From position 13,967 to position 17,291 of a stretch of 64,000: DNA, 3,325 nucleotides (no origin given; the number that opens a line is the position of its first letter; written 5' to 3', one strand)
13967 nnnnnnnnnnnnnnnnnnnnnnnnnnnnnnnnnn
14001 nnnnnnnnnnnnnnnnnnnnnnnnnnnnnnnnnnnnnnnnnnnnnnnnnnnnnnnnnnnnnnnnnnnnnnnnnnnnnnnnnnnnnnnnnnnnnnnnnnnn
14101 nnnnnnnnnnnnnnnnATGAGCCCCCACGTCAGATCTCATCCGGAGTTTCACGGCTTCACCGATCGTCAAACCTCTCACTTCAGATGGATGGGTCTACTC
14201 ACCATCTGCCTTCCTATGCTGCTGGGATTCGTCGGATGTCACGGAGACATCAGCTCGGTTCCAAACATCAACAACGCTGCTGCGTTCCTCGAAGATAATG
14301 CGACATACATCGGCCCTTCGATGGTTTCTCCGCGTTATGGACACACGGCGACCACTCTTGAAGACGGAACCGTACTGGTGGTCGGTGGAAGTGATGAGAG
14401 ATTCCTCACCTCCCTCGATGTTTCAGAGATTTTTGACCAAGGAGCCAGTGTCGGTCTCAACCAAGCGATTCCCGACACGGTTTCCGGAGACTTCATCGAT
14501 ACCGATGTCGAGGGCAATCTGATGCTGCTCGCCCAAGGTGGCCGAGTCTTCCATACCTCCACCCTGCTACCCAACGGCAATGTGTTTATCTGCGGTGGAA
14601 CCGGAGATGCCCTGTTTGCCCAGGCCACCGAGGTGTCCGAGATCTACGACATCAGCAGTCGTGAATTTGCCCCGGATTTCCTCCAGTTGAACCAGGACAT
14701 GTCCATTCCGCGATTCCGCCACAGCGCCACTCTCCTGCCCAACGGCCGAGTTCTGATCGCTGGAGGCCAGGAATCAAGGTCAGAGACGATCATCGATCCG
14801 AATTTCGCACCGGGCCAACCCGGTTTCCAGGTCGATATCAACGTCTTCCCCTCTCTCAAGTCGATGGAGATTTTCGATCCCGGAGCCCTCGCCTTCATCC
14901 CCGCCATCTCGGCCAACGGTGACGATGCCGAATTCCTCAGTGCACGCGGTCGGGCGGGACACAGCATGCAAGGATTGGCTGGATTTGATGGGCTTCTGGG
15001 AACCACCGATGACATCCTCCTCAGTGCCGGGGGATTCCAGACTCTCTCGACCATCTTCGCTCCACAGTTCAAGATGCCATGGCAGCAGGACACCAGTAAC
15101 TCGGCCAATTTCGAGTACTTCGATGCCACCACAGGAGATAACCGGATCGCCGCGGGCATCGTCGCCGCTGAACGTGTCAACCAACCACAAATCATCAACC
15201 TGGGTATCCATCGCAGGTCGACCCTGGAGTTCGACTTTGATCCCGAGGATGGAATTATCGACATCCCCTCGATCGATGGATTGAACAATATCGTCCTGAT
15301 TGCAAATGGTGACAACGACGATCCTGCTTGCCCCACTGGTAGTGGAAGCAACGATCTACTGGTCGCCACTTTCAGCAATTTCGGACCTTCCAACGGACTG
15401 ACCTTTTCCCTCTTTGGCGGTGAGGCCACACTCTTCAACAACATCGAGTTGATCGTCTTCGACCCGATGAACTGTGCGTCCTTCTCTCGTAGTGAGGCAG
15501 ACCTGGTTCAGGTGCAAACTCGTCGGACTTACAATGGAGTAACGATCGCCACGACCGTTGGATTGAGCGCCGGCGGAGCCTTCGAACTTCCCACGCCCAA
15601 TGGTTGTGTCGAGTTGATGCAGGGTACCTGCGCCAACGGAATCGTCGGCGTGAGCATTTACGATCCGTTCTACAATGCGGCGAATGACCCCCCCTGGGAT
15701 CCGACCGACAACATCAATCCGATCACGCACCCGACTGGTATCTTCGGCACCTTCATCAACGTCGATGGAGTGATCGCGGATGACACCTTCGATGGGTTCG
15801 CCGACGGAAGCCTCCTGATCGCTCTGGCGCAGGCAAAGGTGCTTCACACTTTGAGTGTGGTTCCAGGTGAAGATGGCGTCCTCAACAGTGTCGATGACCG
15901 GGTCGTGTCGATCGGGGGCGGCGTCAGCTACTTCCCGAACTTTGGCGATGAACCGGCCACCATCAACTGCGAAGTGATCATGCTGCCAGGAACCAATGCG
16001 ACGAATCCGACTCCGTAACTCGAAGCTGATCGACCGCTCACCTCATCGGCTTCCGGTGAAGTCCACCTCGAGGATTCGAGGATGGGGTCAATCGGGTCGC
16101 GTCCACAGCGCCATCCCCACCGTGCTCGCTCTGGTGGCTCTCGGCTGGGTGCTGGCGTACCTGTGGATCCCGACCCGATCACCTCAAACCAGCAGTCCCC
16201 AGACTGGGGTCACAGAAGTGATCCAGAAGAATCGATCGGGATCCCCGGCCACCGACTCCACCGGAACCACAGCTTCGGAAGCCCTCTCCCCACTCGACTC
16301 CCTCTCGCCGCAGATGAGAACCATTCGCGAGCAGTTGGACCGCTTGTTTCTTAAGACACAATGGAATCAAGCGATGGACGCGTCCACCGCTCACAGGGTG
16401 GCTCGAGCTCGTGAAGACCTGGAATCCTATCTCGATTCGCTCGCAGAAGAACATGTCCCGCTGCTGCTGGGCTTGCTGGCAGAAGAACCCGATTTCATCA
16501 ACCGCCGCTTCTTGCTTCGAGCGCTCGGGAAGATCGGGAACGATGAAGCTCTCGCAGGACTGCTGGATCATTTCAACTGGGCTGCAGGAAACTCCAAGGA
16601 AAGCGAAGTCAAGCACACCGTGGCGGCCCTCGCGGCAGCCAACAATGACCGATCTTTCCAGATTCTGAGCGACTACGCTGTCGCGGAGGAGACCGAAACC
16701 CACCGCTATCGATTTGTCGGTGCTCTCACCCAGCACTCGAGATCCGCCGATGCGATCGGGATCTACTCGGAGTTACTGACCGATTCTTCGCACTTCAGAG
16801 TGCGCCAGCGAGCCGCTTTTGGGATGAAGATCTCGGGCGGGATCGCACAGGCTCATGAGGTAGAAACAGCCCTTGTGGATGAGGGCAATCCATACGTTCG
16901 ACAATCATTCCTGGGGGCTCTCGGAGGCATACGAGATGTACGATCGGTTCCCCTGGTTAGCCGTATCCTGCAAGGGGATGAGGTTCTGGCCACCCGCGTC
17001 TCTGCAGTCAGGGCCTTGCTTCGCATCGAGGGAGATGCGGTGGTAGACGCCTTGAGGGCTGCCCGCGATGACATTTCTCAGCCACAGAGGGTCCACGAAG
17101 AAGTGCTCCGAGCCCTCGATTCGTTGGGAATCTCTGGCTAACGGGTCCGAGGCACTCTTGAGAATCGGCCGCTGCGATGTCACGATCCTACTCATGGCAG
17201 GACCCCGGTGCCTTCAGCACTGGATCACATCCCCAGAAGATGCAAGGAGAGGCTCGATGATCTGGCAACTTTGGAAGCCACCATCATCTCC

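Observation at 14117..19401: Kelch–HEAT–Kelch lipoprotein triad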

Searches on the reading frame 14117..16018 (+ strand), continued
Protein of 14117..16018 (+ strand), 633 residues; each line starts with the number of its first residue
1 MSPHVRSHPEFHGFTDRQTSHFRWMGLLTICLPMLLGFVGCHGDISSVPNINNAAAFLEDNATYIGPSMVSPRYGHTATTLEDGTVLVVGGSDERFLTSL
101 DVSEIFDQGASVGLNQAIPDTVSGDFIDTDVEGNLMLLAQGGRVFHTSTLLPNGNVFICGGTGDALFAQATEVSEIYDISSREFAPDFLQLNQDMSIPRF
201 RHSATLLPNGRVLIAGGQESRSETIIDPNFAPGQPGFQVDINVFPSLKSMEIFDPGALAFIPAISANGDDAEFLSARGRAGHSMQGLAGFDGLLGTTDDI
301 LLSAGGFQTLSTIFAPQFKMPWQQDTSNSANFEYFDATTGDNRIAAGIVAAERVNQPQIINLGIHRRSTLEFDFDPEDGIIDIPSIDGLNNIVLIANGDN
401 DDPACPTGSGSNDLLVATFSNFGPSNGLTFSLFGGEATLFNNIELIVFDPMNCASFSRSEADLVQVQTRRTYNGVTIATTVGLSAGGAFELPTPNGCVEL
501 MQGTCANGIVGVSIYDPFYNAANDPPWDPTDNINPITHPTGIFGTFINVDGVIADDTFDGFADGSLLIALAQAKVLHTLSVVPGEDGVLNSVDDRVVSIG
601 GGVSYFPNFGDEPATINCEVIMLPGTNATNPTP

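Call 92: list_cluster_members(proteins=[window:14117-16018:+, window:17257-19401:+])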
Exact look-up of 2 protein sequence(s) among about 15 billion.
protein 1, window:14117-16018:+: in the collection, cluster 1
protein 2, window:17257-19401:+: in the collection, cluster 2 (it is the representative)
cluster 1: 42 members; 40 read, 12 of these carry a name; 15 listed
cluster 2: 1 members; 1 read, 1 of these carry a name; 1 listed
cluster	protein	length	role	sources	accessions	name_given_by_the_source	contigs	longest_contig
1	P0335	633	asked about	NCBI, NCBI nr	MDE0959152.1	MAG: hypothetical protein OSB09_00060 [Planctomycetota bacterium] | hypothetical protein [Planctomycetota bacterium]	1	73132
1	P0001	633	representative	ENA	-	-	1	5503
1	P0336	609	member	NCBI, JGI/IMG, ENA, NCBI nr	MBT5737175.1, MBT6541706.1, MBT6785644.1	MAG: hypothetical protein HOI29_01220 [Planctomycetes bacterium] | hypothetical protein | hypothetical protein [Planctomycetota bacterium]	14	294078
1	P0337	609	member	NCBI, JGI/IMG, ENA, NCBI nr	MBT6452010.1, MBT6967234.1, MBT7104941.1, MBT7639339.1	MAG: hypothetical protein HOK60_03300 [Planctomycetes bacterium] | hypothetical protein | hypothetical protein [Planctomycetota bacterium]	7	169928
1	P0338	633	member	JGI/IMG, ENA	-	hypothetical protein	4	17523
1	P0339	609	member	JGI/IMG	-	hypothetical protein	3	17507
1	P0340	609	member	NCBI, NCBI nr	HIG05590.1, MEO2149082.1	MAG TPA: hypothetical protein EYQ08_07660 [Planctomycetes bacterium] | hypothetical protein [Planctomycetota bacterium]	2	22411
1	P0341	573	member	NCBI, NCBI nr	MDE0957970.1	MAG: hypothetical protein OSB12_04970, partial [Planctomycetota bacterium] | hypothetical protein [Planctomycetota bacterium]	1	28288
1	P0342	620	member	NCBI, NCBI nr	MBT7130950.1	MAG: hypothetical protein HN891_09615 [Planctomycetes bacterium] | hypothetical protein [Planctomycetota bacterium]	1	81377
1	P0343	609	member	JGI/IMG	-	hypothetical protein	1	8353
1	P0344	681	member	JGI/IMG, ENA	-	hypothetical protein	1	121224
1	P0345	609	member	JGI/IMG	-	hypothetical protein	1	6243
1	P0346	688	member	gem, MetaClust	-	\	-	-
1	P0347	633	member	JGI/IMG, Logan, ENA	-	-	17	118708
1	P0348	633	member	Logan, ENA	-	-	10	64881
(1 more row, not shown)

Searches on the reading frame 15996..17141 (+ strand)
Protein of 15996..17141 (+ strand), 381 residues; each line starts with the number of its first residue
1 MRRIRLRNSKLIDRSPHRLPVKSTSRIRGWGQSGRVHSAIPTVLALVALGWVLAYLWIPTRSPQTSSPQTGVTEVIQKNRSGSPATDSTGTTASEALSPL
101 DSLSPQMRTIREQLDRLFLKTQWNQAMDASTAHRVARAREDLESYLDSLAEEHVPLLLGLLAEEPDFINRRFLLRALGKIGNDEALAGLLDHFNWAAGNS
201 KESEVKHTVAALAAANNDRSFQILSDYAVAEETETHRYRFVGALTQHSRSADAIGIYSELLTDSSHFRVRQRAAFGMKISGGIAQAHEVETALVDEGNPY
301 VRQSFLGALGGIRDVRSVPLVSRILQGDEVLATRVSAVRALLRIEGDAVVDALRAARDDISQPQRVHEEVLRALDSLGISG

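Call 4: search_protein_families(library=pfam, proteins=[window:15996-17141:+], max_evalue=1)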
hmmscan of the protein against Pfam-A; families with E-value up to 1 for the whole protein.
window:15996-17141:+ (381 aa): 2 families
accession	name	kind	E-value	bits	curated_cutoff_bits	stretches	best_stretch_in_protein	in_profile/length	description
PF13646.12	HEAT_2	-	1.5e-16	60.9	27.7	3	292-373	7-86/88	HEAT repeats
PF03130.22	HEAT_PBS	-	0.00016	22.3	20.9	0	170-191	2-23/27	PBS lyase HEAT-like repeat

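Call 39: find_homologous_proteins(query=window:15996-17141:+)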
Query window:15996-17141:+ (381 aa): 22 proteins with E <= 0.001 among 8000 candidates.
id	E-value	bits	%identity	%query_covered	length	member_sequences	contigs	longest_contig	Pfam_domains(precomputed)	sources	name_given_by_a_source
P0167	1.0e-242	823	100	100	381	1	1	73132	PF13646.13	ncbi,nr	ncbi:MAG: HEAT repeat domain-containing protein [Planctomycetota bacterium]|nr:HEAT repeat domain-co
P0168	3.0e-198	676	83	100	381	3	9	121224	PF13646.13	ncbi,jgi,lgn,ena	jgi:HEAT repeat protein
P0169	3.9e-197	673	82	100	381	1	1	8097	PF13646.13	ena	-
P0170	3.5e-191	653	81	100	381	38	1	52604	PF13646.13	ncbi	-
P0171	2.6e-148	512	69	91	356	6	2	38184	PF03130.23,PF13646.13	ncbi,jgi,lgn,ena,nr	ncbi:MAG: hypothetical protein DSY81_08225 [Bacillota bacterium]|nr:MAG: hypothetical protein DSY92_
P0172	1.8e-146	506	68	91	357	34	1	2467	PF03130.23,PF13646.13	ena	-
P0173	7.5e-145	501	67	92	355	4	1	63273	PF13646.13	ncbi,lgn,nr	ncbi:MAG: HEAT repeat domain-containing protein [Planctomycetota bacterium]|nr:HEAT repeat domain-co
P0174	1.6e-133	463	60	92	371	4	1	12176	PF03130.23,PF13646.13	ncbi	-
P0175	1.4e-130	454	61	92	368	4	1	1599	PF03130.23,PF13646.13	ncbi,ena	-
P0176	2.2e-129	450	61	92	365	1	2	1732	PF03130.23,PF13646.13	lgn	-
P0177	1.5e-127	444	58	95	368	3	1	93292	PF13646.13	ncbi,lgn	-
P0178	3.0e-127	443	60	92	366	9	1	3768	PF03130.23,PF13513.13,PF13646.13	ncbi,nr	ncbi:MAG: HEAT repeat domain-containing protein [Planctomycetes bacterium]|nr:HEAT repeat domain-con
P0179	1.2e-126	441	60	92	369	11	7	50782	PF03130.23,PF13646.13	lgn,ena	-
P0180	5.1e-124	432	59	94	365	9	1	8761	PF03130.23,PF13646.13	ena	-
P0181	7.9e-116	405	56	89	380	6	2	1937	PF03130.23,PF13646.13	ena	-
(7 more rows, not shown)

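Call 52: search_protein_families(library=ncbifam, proteins=[window:15996-17141:+], max_evalue=0.01)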
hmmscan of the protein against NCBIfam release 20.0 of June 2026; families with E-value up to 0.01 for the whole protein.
window:15996-17141:+ (381 aa): 2 families
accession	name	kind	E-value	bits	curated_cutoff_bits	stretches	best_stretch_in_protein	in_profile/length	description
NF045915.1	PhycobilmeDegNblB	equivalog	1.5e-08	34.5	300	1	291-360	137-204/214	phycobilisome degradation protein NblB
NF058502.1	phyc_lyase_CpcE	equivalog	0.0053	16.3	330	0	299-348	87-178/260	C-phycocyanin alpha-cysteine-84 phycocyanobilin lyase subunit CpcE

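Call 54: search_solved_structures(query=A5, max_evalue=1)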
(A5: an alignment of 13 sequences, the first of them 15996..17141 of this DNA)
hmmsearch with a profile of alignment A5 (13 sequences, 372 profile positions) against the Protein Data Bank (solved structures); distinct sequences matched with E-value up to 1: 26.
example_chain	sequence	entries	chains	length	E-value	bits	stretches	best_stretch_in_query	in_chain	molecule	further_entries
9sah_A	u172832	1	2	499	3.7e-60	207.3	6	243-354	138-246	E4-NB2 synthetic fusion protein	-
6ft5_A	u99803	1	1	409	3e-40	141.8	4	243-351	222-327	alphaRep A3_A3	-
6fsq_A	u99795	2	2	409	5.9e-39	137.5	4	243-360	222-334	alphaRep A3_bGFPD | A3_bGFPD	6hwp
4zv6_A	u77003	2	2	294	1.6e-36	129.5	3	237-369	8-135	AlphaRep-7 | alpha-Rep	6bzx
8aw4_A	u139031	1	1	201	5.5e-26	94.8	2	237-353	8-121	ALPHAREP bB-E3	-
4xl5_C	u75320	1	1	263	1.1e-25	93.8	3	237-352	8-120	bGFP-A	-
6gx7_E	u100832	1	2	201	1.8e-24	89.9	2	237-370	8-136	iiiA5 ALPHAREP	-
3ltj_A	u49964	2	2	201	3.9e-24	88.7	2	237-351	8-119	AlphaRep-4 | bA3-2: binder of A3 protein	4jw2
7p0h_A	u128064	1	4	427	1.2e-23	87.1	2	237-353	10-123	Helicobacter pylori ComF fused to an artificial alphaREP crystallization helper (named B2)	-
8aw4_B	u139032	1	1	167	7.1e-23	84.6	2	259-358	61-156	ALPHAREP bGFPD-YY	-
6gwc_C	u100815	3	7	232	1.8e-22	83.3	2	237-354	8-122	iE5 ALPHAREP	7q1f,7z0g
4xvp_D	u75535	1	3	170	2.1e-21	79.7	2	237-352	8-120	BGFP-C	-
9rhz_A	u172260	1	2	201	5.8e-21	78.3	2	237-352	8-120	ALPHAREP bE5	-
3ltm_A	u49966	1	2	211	1.3e-20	77.1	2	260-349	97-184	Alpha-Rep4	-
6gwd_G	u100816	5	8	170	9.1e-18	67.8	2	255-349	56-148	iiH5 ALPHAREP | iih5 Alpha Repeating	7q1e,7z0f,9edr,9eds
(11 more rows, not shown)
